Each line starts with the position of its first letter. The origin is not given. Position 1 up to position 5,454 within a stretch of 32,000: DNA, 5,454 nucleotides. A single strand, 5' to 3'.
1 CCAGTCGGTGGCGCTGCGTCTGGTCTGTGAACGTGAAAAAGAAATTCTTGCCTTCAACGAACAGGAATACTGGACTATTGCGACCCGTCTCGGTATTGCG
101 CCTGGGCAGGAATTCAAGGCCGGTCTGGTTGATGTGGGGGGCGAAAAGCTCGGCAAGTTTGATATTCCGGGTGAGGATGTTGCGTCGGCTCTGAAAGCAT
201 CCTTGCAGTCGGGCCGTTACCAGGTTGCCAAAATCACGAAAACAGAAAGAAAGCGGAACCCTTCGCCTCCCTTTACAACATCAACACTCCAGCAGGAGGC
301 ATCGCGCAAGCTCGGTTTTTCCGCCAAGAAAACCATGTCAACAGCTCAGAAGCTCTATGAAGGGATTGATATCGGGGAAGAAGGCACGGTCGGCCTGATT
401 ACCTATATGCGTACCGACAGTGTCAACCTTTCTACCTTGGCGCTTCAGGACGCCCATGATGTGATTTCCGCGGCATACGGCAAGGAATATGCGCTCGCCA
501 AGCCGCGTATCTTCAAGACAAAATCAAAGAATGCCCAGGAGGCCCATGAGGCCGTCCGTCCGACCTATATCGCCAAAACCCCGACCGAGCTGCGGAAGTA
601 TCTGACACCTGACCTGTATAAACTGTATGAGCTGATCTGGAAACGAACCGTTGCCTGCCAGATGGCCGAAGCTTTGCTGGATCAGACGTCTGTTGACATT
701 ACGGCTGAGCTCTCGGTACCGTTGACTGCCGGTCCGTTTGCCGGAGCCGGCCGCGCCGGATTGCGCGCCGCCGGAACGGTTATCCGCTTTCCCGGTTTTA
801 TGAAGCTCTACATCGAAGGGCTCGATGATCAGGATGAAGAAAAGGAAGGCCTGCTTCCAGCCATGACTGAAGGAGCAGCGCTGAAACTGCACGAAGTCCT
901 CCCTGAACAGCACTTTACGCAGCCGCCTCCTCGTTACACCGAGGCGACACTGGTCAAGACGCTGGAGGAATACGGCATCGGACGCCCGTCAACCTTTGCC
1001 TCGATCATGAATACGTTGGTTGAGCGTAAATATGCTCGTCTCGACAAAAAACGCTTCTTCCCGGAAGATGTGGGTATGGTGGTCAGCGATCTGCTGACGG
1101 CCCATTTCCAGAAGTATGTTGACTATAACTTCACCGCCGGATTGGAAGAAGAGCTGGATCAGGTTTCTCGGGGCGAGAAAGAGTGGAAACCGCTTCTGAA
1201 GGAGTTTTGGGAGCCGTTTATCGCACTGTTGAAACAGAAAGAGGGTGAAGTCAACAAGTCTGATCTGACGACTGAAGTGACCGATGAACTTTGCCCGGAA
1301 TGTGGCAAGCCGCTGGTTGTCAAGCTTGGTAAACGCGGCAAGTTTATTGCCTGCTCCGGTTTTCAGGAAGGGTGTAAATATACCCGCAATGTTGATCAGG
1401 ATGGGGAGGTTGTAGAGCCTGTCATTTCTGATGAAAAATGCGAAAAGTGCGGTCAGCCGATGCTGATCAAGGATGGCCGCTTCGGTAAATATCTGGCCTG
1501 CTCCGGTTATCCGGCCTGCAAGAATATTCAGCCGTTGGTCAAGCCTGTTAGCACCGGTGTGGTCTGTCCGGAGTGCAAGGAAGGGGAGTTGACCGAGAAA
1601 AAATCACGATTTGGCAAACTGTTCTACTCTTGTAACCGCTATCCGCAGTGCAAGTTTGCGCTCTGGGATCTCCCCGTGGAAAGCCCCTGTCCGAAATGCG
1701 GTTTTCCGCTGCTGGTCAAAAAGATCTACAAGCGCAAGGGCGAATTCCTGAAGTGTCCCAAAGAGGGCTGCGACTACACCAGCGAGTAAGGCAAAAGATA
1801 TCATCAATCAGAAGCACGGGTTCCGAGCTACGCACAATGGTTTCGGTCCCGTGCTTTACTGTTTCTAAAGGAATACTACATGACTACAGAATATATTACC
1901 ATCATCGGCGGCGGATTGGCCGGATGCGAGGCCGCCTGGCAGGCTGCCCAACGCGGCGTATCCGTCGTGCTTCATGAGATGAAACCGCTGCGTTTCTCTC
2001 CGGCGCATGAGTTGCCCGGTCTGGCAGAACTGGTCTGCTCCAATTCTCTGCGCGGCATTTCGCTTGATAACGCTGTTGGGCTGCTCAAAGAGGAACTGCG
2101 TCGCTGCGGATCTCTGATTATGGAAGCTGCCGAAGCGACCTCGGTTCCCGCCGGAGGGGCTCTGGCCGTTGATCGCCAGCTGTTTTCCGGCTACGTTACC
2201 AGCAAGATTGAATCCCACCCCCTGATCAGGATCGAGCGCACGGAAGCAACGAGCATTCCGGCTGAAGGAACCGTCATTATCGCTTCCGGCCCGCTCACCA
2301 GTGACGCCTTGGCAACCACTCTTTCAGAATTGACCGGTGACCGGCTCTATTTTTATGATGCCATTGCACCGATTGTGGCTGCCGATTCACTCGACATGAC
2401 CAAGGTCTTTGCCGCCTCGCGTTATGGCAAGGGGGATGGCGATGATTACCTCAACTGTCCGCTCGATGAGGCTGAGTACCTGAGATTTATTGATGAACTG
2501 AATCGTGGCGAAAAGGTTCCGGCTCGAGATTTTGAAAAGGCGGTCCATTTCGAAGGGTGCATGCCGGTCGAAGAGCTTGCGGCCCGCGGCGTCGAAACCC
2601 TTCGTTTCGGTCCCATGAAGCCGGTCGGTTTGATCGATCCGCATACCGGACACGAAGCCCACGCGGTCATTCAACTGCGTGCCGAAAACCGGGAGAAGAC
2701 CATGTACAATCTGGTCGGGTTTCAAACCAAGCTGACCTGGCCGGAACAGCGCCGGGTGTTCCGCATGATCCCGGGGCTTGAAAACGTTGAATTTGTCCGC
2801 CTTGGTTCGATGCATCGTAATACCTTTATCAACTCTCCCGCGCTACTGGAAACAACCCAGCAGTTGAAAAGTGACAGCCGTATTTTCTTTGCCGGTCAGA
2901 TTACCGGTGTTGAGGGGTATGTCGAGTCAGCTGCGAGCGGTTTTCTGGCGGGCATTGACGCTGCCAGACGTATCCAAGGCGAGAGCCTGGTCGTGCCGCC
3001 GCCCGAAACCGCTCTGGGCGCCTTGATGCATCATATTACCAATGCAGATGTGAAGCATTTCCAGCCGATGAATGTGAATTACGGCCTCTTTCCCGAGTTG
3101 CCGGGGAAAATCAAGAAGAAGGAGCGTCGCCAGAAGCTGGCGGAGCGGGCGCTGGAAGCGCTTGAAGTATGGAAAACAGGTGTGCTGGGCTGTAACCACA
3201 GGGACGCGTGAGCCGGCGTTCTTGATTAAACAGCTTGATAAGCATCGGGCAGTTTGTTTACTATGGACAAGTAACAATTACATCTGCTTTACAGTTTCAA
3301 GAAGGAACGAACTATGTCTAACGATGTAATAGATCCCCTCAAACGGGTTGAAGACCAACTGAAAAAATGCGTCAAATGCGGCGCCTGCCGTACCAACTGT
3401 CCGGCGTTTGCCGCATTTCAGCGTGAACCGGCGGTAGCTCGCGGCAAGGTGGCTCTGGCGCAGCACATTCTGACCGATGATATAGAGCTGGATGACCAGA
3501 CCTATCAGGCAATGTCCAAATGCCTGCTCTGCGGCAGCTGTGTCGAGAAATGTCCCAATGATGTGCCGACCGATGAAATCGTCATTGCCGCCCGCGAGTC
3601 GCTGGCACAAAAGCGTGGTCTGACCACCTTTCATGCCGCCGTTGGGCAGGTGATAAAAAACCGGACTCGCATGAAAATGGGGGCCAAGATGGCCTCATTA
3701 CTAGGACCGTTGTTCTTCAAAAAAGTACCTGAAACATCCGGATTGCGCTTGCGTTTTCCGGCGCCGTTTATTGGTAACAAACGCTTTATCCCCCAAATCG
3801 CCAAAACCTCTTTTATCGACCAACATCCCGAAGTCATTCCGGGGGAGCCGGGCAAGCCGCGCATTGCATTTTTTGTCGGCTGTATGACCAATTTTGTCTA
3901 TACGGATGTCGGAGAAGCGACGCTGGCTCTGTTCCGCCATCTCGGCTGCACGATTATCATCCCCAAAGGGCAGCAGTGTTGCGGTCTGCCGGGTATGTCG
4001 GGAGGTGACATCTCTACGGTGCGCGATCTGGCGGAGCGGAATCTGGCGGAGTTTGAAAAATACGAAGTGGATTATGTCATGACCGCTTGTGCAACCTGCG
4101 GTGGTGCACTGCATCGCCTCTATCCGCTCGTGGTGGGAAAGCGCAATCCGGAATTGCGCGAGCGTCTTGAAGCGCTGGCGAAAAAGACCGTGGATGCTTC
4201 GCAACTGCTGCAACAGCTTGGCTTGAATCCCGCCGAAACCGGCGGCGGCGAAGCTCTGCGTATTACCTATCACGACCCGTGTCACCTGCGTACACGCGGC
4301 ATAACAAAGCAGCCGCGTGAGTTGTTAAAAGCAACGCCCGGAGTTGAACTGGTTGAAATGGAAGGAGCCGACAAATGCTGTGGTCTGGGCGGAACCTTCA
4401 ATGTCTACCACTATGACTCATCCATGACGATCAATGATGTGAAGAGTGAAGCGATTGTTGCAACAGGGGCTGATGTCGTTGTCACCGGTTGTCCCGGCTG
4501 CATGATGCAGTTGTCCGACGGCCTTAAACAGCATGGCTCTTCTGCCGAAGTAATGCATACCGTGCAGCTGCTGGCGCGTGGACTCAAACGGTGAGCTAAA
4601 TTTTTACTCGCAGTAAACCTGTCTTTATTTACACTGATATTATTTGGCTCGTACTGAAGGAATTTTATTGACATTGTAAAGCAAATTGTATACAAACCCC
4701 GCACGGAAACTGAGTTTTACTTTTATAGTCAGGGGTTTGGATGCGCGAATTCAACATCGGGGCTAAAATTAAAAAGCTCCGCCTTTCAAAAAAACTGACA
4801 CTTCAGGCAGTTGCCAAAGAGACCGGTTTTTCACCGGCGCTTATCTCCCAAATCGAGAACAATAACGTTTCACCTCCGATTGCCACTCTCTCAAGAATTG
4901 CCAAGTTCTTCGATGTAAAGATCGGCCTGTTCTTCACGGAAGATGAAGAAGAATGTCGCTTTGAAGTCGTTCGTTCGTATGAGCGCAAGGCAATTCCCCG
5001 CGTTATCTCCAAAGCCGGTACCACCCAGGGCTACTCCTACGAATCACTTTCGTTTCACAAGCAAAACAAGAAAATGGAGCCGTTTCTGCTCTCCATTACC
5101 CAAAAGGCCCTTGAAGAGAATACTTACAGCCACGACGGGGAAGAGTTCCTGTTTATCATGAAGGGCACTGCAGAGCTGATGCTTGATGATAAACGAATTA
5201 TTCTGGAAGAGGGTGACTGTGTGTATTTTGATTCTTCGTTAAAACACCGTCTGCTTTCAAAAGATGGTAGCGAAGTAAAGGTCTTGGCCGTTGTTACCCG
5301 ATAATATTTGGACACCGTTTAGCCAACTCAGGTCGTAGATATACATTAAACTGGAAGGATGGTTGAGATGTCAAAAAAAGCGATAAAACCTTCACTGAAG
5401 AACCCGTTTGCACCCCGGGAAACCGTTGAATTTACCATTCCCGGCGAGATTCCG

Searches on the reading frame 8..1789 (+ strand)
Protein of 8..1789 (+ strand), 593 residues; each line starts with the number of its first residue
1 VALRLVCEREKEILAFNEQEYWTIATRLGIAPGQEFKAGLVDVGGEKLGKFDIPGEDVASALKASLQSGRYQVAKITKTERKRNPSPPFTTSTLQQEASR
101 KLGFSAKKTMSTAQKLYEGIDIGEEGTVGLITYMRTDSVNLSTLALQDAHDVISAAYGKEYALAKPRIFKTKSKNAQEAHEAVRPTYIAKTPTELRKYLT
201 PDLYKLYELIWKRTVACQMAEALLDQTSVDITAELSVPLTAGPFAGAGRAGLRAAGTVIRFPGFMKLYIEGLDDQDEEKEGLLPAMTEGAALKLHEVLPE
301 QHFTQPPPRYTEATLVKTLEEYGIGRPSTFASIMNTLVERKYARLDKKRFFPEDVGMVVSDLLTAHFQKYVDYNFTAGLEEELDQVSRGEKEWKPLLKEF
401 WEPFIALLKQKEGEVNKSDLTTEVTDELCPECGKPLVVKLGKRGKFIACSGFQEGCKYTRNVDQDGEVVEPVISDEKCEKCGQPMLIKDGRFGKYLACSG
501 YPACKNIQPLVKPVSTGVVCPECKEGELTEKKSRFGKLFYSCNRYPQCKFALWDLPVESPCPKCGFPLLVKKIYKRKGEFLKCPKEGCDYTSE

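Call 53: search_protein_families(library=pfam, proteins=[window:8-1789:+])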
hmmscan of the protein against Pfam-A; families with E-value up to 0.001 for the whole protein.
window:8-1789:+ (593 aa): 2 families
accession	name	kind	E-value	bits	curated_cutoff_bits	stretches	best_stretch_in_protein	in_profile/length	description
PF01131.25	Topoisom_bac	-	5.6e-100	335.7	35.1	1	2-397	47-410/411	DNA topoisomerase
PF01396.24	Zn_ribbon_Top1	-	1.4e-38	130.8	32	3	475-511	1-37/39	Topoisomerase DNA binding C4 zinc finger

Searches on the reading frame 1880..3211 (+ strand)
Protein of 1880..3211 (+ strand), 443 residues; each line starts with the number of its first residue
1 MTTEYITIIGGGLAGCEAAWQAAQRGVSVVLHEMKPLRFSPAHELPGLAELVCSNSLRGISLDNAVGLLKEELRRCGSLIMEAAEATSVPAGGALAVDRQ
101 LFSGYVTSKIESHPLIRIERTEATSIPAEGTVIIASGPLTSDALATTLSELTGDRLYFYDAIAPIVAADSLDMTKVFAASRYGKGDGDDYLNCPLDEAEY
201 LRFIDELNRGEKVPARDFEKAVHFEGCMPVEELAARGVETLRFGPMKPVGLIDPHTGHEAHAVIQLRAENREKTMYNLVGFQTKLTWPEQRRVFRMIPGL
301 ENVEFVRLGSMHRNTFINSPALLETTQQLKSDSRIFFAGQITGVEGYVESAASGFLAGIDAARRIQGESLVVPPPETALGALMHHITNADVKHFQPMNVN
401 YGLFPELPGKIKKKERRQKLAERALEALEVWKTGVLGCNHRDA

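Call 53: search_protein_families(library=pfam, proteins=[window:1880-3211:+])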
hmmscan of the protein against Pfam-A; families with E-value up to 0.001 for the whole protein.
window:1880-3211:+ (443 aa): 5 families
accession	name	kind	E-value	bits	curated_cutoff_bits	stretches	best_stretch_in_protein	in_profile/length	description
PF01134.28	GIDA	-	5.2e-101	339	22.1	1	6-368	2-390/391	Glucose inhibited division protein A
PF01266.30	DAO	-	4.8e-06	26.8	27.9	1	6-35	2-31/353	FAD dependent oxidoreductase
PF00890.30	FAD_binding_2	-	3.8e-05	23.5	20.4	1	8-34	4-30/414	FAD binding domain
PF12831.13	FAD_oxidored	-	6.3e-05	22.9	27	1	6-34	2-30/416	FAD dependent oxidoreductase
PF13450.12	NAD_binding_8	-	0.00012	22.7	21.9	1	8-35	1-28/68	NAD(P)-binding Rossmann-like domain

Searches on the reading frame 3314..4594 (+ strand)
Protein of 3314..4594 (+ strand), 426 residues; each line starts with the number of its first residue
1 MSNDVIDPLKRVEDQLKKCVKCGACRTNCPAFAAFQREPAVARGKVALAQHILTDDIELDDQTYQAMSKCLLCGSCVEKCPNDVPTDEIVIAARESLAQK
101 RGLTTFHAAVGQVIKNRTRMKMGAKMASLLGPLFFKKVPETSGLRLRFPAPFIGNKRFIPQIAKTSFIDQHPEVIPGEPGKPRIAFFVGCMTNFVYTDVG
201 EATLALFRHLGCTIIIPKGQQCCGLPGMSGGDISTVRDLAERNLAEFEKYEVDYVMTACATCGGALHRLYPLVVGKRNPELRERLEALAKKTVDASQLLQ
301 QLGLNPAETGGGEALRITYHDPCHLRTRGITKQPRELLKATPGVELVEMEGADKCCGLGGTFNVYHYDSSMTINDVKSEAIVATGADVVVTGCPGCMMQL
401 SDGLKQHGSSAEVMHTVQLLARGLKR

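Call 53: search_protein_families(library=pfam, proteins=[window:3314-4594:+])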
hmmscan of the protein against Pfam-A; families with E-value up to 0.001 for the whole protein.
window:3314-4594:+ (426 aa): 8 families
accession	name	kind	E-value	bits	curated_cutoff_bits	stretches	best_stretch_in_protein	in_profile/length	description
PF02754.22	CCG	-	1.3e-40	137.8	20.6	2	317-400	1-84/85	Cysteine-rich domain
PF13183.11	Fer4_8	-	3e-14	53.7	27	1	15-84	1-68/68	4Fe-4S dicluster domain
PF13534.11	Fer4_17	-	6.1e-10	39.9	22.2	1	18-84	1-60/61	4Fe-4S dicluster domain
PF00037.32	Fer4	-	3.6e-08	33.3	21.1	1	68-85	6-23/24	4Fe-4S binding domain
PF12838.12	Fer4_7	-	5e-08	33.7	27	1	18-83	1-51/52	4Fe-4S dicluster domain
PF13237.11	Fer4_10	-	1.9e-07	31.3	25.5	1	13-81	3-53/53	4Fe-4S dicluster domain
PF13484.11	Fer4_16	-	1.2e-06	29.7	30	1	18-82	1-65/66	4Fe-4S double cluster binding domain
PF13187.11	Fer4_9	-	2.4e-06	27.9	27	1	18-83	1-50/52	4Fe-4S dicluster domain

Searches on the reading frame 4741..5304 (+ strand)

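Call 53: search_protein_families(library=pfam, proteins=[window:4741-5304:+])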
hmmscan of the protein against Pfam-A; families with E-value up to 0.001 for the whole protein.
window:4741-5304:+ (187 aa): 6 families
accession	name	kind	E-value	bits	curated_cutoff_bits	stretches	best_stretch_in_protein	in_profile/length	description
PF07883.17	Cupin_2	-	1.1e-13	51.1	27.2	1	123-184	9-69/70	Cupin domain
PF01381.28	HTH_3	-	4.1e-13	49.6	23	1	10-62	1-53/55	Helix-turn-helix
PF12844.13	HTH_19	-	6.5e-11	42.4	30.2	1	7-65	1-59/64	Helix-turn-helix domain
PF13560.12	HTH_31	-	9.5e-08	32.7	27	1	6-59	2-56/64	Helix-turn-helix domain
PF13443.12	HTH_26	-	4.7e-07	30.4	22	1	9-62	1-55/63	Cro/C1-type HTH DNA-binding domain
PF13413.12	HTH_25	-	0.0001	22.5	24.6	1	11-43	3-35/62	Helix-turn-helix domain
